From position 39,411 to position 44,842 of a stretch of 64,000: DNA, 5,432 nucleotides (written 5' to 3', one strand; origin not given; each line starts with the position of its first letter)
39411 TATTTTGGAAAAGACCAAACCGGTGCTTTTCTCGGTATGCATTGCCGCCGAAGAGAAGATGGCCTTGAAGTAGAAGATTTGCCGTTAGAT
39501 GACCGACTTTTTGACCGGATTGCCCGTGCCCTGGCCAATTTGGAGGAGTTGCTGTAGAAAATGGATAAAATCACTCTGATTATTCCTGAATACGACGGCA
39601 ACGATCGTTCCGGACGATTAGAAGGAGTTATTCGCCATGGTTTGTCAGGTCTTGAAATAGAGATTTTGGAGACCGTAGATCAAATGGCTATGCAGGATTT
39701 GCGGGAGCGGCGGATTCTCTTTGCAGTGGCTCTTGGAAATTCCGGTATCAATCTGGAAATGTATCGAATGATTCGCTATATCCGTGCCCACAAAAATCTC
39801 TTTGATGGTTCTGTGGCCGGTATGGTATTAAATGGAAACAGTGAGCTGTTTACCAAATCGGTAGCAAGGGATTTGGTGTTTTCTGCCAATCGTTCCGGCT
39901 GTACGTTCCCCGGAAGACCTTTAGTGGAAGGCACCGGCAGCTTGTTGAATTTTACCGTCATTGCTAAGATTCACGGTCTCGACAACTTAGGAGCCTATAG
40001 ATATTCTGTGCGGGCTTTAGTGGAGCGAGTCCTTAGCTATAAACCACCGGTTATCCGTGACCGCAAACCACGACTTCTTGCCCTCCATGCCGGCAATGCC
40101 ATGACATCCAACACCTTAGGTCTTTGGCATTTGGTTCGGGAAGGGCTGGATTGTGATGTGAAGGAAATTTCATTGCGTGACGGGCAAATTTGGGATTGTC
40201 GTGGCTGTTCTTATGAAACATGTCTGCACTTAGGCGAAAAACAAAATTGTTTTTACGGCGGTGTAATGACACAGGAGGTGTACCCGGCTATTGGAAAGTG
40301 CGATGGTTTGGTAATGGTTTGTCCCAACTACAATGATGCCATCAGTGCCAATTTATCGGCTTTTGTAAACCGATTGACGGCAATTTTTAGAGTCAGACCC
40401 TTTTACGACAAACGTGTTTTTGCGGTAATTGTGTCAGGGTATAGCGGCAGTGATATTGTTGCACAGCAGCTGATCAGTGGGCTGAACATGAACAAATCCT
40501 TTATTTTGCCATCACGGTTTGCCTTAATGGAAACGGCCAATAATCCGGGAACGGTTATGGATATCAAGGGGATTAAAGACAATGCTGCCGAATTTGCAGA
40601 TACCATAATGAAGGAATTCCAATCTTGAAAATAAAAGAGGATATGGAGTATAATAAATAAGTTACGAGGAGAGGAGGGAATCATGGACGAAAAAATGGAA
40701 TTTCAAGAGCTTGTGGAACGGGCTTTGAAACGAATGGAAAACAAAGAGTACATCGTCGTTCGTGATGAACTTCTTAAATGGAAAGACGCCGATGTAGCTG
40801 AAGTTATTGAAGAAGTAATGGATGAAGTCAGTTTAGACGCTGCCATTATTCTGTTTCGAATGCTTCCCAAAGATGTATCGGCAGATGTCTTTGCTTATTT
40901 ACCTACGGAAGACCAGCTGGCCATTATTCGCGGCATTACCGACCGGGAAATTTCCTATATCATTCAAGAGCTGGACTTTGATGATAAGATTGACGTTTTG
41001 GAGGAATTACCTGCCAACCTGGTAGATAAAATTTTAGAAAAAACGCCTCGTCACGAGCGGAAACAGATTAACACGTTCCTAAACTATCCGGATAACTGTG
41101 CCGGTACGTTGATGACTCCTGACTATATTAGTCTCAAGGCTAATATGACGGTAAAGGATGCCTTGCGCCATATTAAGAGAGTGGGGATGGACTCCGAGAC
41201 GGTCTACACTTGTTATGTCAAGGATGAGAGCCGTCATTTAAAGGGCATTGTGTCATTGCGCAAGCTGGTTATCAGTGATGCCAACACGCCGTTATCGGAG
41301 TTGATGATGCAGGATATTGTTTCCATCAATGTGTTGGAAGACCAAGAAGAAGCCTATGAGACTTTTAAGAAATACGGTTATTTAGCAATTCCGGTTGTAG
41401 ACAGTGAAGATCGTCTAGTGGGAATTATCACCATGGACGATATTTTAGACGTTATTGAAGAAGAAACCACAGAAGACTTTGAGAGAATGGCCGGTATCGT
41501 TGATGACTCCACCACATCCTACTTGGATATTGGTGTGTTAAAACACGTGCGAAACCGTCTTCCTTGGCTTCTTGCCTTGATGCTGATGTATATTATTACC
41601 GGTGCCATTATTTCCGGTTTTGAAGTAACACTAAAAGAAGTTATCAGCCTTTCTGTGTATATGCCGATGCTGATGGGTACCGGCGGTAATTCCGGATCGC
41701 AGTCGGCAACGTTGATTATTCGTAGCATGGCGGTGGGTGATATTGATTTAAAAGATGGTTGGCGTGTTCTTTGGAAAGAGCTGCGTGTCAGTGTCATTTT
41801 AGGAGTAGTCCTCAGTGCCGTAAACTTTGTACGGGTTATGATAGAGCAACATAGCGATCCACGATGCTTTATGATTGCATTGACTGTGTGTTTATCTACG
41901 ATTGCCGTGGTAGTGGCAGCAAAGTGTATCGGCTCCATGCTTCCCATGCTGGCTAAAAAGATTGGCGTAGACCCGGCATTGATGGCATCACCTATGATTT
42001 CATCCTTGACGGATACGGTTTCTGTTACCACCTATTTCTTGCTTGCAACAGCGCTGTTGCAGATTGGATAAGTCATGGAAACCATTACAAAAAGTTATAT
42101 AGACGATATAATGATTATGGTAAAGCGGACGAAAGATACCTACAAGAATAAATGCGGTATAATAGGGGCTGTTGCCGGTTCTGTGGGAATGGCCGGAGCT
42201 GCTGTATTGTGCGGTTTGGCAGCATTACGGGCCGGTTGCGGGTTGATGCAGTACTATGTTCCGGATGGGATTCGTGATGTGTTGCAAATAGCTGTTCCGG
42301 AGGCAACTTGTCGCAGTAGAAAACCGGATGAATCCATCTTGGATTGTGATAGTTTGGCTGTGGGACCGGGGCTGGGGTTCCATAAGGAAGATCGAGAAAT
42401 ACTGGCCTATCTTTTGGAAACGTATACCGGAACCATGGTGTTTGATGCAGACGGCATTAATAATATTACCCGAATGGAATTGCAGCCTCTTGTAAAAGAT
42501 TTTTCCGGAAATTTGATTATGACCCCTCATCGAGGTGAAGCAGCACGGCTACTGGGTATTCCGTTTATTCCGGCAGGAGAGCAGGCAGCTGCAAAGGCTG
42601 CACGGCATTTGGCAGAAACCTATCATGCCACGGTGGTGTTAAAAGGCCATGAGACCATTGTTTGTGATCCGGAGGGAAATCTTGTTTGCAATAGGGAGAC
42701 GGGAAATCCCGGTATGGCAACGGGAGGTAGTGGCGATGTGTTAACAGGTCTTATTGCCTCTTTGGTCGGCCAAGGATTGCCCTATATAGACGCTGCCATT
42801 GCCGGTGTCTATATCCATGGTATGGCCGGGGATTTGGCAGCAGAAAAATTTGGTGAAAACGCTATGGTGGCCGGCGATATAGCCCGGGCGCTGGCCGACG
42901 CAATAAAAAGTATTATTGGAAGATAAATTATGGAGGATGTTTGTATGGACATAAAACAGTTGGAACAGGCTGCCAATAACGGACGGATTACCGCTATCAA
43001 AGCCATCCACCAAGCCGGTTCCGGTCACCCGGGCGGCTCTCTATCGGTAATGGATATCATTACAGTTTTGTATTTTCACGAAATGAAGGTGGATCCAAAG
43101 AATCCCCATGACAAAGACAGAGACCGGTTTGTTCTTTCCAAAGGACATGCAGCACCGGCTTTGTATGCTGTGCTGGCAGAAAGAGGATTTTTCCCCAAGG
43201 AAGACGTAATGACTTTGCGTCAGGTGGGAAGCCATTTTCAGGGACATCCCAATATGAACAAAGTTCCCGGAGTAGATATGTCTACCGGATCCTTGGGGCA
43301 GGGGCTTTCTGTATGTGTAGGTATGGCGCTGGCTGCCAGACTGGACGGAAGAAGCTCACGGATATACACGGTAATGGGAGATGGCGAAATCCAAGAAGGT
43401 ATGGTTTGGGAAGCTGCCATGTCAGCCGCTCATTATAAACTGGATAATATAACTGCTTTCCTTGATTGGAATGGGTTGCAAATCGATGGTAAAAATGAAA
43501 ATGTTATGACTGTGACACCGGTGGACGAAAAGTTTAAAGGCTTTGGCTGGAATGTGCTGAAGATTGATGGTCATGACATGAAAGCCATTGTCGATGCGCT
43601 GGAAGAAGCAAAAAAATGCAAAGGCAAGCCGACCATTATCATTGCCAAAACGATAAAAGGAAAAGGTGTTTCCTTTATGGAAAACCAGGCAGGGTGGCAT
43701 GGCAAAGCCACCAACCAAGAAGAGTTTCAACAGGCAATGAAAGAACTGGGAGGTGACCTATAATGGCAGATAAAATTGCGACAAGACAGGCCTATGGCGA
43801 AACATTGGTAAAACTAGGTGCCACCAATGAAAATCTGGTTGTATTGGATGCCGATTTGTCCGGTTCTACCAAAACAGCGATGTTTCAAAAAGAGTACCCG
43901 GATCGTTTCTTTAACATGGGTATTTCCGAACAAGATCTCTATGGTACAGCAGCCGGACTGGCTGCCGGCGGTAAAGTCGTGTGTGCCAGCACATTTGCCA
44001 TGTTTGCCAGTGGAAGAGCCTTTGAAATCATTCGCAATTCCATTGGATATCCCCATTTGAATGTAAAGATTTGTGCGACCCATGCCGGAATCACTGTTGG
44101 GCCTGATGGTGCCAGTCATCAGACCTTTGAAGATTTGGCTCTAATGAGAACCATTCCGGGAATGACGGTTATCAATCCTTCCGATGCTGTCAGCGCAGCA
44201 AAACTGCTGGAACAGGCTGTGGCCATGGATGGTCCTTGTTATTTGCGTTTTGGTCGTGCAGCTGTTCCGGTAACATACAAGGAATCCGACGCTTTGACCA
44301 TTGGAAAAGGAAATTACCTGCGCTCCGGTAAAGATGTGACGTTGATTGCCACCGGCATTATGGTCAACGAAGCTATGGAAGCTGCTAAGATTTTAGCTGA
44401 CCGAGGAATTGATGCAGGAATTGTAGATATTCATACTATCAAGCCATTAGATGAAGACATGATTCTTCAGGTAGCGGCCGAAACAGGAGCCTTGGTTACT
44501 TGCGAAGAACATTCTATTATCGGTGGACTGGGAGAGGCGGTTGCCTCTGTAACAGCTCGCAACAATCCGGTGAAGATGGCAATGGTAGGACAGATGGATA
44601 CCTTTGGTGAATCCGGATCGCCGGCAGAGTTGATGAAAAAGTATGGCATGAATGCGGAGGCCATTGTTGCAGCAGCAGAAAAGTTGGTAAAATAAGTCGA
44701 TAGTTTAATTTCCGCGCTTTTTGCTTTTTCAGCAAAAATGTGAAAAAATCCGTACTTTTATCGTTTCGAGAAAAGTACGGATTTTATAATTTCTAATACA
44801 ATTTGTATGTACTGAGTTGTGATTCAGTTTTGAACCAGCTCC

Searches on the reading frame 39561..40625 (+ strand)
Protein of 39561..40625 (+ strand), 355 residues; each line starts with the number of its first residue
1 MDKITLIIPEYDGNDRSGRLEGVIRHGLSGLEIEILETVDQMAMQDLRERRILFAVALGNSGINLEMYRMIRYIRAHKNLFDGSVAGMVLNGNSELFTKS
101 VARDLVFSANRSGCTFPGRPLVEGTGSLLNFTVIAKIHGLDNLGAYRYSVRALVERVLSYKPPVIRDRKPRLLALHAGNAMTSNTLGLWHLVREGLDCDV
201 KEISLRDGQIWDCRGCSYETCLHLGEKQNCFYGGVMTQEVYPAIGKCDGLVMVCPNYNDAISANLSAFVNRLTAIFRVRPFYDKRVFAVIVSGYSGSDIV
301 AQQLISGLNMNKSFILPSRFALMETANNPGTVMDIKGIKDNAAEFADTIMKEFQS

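Call 8: search_protein_families(library=pfam, proteins=[window:39561-40625:+], max_evalue=0.001)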
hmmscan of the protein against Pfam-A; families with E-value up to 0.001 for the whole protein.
window:39561-40625:+ (355 aa): 1 family
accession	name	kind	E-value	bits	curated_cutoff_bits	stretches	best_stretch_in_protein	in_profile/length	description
PF03358.20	FMN_red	-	7.8e-18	64.9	24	1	171-323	2-147/152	NADPH-dependent FMN reductase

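Call 9: search_protein_families(library=ncbifam, proteins=[window:39561-40625:+], max_evalue=0.00001)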
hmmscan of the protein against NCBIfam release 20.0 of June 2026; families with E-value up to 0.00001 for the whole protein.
window:39561-40625:+ (355 aa): 0 families

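Call 25: search_solved_structures(query=window:39561-40625:+, max_evalue=1, show_alignments=1)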
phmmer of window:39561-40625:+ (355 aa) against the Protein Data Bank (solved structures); distinct sequences matched with E-value up to 1: 1.
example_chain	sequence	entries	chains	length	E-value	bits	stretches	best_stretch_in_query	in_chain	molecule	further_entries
3nc3_A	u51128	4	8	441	0.8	12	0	116-177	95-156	Cytochrome P450 cypX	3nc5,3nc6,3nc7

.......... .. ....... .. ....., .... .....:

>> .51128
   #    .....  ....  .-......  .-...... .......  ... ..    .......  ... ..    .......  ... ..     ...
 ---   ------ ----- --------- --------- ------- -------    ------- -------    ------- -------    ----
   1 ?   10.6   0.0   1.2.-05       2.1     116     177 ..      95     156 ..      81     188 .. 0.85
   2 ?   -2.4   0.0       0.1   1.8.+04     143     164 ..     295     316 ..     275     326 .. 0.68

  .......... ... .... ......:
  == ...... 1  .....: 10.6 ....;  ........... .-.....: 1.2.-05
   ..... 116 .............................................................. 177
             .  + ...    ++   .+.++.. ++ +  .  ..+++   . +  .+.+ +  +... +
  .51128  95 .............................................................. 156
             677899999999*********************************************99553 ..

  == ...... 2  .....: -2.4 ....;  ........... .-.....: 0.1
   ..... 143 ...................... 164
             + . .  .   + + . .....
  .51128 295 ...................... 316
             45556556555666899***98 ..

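Call 51: search_protein_families(library=padloc, proteins=[window:39561-40625:+], max_evalue=0.01)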
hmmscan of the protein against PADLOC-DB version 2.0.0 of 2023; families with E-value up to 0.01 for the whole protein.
window:39561-40625:+ (355 aa): 0 families

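Call 71: find_homologous_proteins(query=window:39561-40625:+, max_evalue=0.001)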
Query window:39561-40625:+ (355 aa): 3839 proteins with E <= 0.001 among 7981 candidates; the best 120 are listed.
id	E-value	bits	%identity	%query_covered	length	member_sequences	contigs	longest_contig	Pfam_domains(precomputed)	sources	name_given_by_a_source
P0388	1.2e-235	799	99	100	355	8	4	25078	PF03358.21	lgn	-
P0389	3.1e-178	610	75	100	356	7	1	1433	PF03358.21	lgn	-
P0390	3.6e-166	571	68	100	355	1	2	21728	PF03358.21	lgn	-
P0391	1.2e-147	510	64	100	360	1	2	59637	PF03358.21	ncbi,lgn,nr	ncbi:MAG: NAD(P)H-dependent oxidoreductase [Eubacteriaceae bacterium]|nr:NAD(P)H-dependent oxidoredu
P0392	1.4e-144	500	62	100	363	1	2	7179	PF03358.21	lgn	-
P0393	1.5e-143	496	61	100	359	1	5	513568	PF03358.21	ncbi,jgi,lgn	ncbi:MAG: flavodoxin family protein [Anaerovoracaceae bacterium]|jgi:multimeric flavodoxin WrbA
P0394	1.6e-143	496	62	100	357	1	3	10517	PF03358.21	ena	-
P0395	1.2e-141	490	61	99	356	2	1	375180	PF03358.21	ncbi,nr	ncbi:MAG: NAD(P)H-dependent oxidoreductase [Firmicutes bacterium]|nr:NAD(P)H-dependent oxidoreductas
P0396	4.1e-141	488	62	99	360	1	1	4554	PF03358.21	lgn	-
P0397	4.6e-141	488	61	100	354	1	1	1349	PF03358.21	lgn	-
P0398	1.3e-140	486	60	99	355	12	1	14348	PF03358.21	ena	-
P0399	1.8e-140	486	61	99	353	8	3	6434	PF03358.21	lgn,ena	-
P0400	5.4e-139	481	60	99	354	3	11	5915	PF03358.21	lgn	-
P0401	7.6e-139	481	61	99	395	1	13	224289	PF03358.21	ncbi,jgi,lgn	ncbi:MAG: flavodoxin family protein [Anaerovoracaceae bacterium]|jgi:multimeric flavodoxin WrbA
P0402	2.2e-138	479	60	100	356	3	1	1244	PF03358.21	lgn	-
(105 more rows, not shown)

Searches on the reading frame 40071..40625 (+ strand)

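Call 37: search_protein_families(library=pfam, proteins=[window:40071-40625:+], max_evalue=10)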
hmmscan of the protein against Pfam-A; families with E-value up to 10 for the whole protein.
window:40071-40625:+ (185 aa): 1 family
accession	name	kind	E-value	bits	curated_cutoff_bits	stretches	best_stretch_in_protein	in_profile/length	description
PF03358.20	FMN_red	-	3.4e-18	66.1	24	1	1-153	2-147/152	NADPH-dependent FMN reductase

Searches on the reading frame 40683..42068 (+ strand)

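Call 8: search_protein_families(library=pfam, proteins=[window:40683-42068:+], max_evalue=0.001)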
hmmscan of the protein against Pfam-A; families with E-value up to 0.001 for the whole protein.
window:40683-42068:+ (462 aa): 3 families
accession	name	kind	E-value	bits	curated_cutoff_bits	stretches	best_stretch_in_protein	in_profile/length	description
PF01769.21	MgtE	-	2.1e-37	128.6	27.6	1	327-453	1-124/125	Divalent cation transporter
PF03448.22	MgtE_N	-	7.2e-23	81.5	25.9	1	36-138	4-102/102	MgtE intracellular N domain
PF00571.33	CBS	-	1e-18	67.8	24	2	205-259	2-56/57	CBS domain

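Call 9: search_protein_families(library=ncbifam, proteins=[window:40683-42068:+], max_evalue=0.00001)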
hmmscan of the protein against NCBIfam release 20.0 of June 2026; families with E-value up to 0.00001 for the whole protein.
window:40683-42068:+ (462 aa): 8 families
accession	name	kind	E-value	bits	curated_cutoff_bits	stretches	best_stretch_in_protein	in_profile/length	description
TIGR00400.1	mgtE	equivalog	1e-127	426.6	232.75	1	5-461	2-449/450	magnesium transporter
NF053603.1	HhpR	exception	5.8e-09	35.5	520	1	142-256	5-115/282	CBS domain-containing high hydrostatic pressure regulator HhpR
TIGR01302.1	IMP_dehydrog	equivalog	8e-09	34.9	481.5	1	147-259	89-201/450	IMP dehydrogenase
NF041552.1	TF_PrdR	equivalog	1.3e-08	33.7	795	1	143-275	11-142/577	sigma-54 dependent transcriptional regulator PrdR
NF005869.0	PRK07807.1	equivalog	4.6e-08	32.5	549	1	148-255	99-201/479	GuaB1 family IMP dehydrogenase-related protein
TIGR01186.1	proV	subfamily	1.1e-06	28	326.6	1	148-261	252-360/363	betaine/proline/choline family ABC transporter ATP-binding protein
NF041630.1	CBS_CbpB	equivalog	2.1e-06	27.7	125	0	228-270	37-79/143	cyclic-di-AMP-binding protein CbpB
NF038279.1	TF_CBS_SpxR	exception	7.5e-06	24.9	600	1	146-266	198-313/427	CBS-HotDog domain-containing transcription factor SpxR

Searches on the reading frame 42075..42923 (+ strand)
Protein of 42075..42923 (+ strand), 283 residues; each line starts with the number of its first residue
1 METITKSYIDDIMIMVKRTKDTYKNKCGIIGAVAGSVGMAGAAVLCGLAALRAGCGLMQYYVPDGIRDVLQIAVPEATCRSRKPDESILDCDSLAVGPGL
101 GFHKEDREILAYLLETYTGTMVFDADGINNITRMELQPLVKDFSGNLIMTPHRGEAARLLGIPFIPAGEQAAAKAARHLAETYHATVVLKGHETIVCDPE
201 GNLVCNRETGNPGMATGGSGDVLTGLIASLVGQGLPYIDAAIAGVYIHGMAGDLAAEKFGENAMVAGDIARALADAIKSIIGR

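Call 8: search_protein_families(library=pfam, proteins=[window:42075-42923:+], max_evalue=0.001)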
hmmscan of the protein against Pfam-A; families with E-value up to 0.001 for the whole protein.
window:42075-42923:+ (283 aa): 3 families
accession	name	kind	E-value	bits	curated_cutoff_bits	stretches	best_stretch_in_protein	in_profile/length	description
PF01256.23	Carb_kinase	-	4.3e-55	187.3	27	1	33-272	4-239/242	NAD(P)H-hydrate dehydratase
PF02110.20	HK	-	4e-05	23.6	27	1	169-280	137-244/247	Hydroxyethylthiazole kinase family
PF08543.17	Phos_pyr_kin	-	0.00012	22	27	1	146-241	120-221/246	Phosphomethylpyrimidine kinase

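Call 9: search_protein_families(library=ncbifam, proteins=[window:42075-42923:+], max_evalue=0.00001)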
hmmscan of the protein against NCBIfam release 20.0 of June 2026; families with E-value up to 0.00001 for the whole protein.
window:42075-42923:+ (283 aa): 4 families
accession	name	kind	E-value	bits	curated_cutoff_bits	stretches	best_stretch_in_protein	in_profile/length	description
TIGR00196.1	yjeF_cterm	hypoth_equivalog_domain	3.9e-55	187.1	129.85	1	15-278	12-276/277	NAD(P)H-hydrate dehydratase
NF007856.0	PRK10565.1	equivalog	3.7e-46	157.8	703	1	17-276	244-497/510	bifunctional ADP-dependent NAD(P)H-hydrate dehydratase/NAD(P)H-hydrate epimerase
NF006830.1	PRK09355.1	equivalog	2.7e-09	36.8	180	1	169-278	143-248/263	hydroxyethylthiazole kinase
TIGR00694.1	thiM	equivalog_domain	2.7e-07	30.4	256.4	1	168-280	136-243/249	hydroxyethylthiazole kinase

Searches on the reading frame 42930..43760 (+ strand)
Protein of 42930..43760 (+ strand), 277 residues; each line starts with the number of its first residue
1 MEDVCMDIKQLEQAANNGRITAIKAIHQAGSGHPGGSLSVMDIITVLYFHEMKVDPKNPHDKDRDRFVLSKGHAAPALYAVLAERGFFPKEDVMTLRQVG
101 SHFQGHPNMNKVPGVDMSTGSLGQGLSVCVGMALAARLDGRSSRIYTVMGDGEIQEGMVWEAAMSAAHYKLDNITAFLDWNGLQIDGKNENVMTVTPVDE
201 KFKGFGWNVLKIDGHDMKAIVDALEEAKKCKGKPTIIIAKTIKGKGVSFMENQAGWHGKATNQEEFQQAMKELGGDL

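Call 8: search_protein_families(library=pfam, proteins=[window:42930-43760:+], max_evalue=0.001)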
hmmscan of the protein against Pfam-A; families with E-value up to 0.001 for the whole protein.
window:42930-43760:+ (277 aa): 5 families
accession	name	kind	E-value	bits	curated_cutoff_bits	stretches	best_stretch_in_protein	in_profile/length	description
PF00456.26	Transketolase_N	-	1e-66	225.7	22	1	13-275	4-277/334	Transketolase, thiamine diphosphate binding domain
PF13292.11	DXP_synthase_N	-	5.6e-16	59.1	21.2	1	6-181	13-171/274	1-deoxy-D-xylulose-5-phosphate synthase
PF00676.26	E1_dh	-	4.6e-08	32.8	22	1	119-230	100-210/300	Dehydrogenase E1 component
PF09364.15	XFP_N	-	2.4e-05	23.8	23.7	1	110-223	130-243/364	XFP N-terminal domain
PF02775.26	TPP_enzyme_C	-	0.00087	19.6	21.9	0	118-192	26-94/151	Thiamine pyrophosphate enzyme, C-terminal TPP binding domain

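Call 9: search_protein_families(library=ncbifam, proteins=[window:42930-43760:+], max_evalue=0.00001)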
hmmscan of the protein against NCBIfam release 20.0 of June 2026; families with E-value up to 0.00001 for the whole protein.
window:42930-43760:+ (277 aa): 12 families
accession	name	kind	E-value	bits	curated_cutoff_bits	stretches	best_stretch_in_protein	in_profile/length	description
NF004559.0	PRK05899.2-5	equivalog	6.6e-110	368.2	488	1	6-275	13-281/627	transketolase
NF004556.0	PRK05899.2-2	equivalog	1.4e-92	311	575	1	7-276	13-279/639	transketolase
TIGR00232.1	tktlase_bact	equivalog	5e-70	236.6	682.25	1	14-274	3-274/654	transketolase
NF004558.0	PRK05899.2-4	equivalog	1.1e-56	192.6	788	1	13-273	5-270/651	transketolase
TIGR00204.1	dxs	equivalog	1.8e-21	76.3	465.95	2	6-175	13-166/616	1-deoxy-D-xylulose-5-phosphate synthase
TIGR00759.1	aceE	equivalog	2.2e-19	68.9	859.9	2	31-212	101-289/885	pyruvate dehydrogenase (acetyl-transferring), homodimeric type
TIGR03186.1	AKGDH_not_PDH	exception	5.3e-17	61.4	1408.3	2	31-212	101-289/889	alpha-ketoglutarate dehydrogenase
NF003933.0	PRK05444.2-2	equivalog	3.2e-15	55.7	395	1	6-265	20-273/606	1-deoxy-D-xylulose-5-phosphate synthase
TIGR03182.1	PDH_E1_alph_y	equivalog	7.2e-12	44.9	393.85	1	120-253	110-245/315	pyruvate dehydrogenase (acetyl-transferring) E1 component subunit alpha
TIGR03181.1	PDH_E1_alph_x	equivalog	1.4e-11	43.9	411.35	1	121-237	123-241/341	pyruvate dehydrogenase (acetyl-transferring) E1 component subunit alpha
NF008968.0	PRK12315.1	subfamily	8.6e-10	37.5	510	1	6-260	16-263/582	1-deoxy-D-xylulose-5-phosphate synthase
NF003616.0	PRK05261.1-1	subfamily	3e-08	32.4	777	1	102-228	124-253/788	phosphoketolase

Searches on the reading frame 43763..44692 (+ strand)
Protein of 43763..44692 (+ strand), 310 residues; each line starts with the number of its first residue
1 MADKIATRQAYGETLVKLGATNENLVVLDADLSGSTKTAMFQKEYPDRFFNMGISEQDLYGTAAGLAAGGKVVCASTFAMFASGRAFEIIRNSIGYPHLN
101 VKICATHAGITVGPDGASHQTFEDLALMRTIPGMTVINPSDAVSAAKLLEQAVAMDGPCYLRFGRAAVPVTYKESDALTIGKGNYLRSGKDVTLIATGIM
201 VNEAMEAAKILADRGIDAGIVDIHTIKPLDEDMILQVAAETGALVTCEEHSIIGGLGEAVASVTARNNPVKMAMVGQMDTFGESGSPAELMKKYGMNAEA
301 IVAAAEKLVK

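Call 8: search_protein_families(library=pfam, proteins=[window:43763-44692:+], max_evalue=0.001)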
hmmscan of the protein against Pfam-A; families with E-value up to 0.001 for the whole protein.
window:43763-44692:+ (310 aa): 4 families
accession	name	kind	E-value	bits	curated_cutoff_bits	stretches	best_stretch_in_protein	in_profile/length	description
PF02779.29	Transket_pyr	-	8.6e-48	162.7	27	1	4-169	2-173/174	Transketolase, pyrimidine binding domain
PF02780.25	Transketolase_C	-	5.8e-36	123.6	25.9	1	181-301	1-124/124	Transketolase, C-terminal domain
PF22613.1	Transketolase_C_1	-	1.3e-09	38.7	27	1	189-296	11-112/113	Transketolase-like TK C-terminal domain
PF17147.9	PFOR_II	-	7.5e-07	29.9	27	1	191-278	2-92/102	Pyruvate:ferredoxin oxidoreductase core domain II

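Call 9: search_protein_families(library=ncbifam, proteins=[window:43763-44692:+], max_evalue=0.00001)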
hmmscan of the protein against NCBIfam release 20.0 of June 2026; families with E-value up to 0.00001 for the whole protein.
window:43763-44692:+ (310 aa): 10 families
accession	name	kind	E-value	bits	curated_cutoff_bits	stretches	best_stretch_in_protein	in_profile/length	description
NF004559.0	PRK05899.2-5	equivalog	8.7e-98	328.1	488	1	2-310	315-625/627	transketolase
TIGR00204.1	dxs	equivalog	2.9e-56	191.2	465.95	1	7-305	312-611/616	1-deoxy-D-xylulose-5-phosphate synthase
NF004556.0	PRK05899.2-2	equivalog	3.4e-49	167.7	575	1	3-309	320-638/639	transketolase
NF003933.0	PRK05444.2-2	equivalog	5.9e-43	147.3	395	1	6-307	290-603/606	1-deoxy-D-xylulose-5-phosphate synthase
TIGR00232.1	tktlase_bact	equivalog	1.2e-35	123.1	682.25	1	3-309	347-653/654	transketolase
NF008968.0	PRK12315.1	subfamily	4e-31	107.9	510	1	10-309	284-581/582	1-deoxy-D-xylulose-5-phosphate synthase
NF004558.0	PRK05899.2-4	equivalog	2.5e-24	85.7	788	1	14-308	353-649/651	transketolase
NF008854.0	PRK11892.1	equivalog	1.4e-23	83.3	454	1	113-264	255-415/464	pyruvate dehydrogenase complex E1 component subunit beta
NF006667.0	PRK09212.1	subfamily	1.3e-22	80.1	321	1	40-267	44-279/327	pyruvate dehydrogenase complex E1 component subunit beta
NF006412.0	PRK08659.1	equivalog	2.7e-06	26.8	411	1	189-292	274-371/378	2-oxoacid:acceptor oxidoreductase subunit alpha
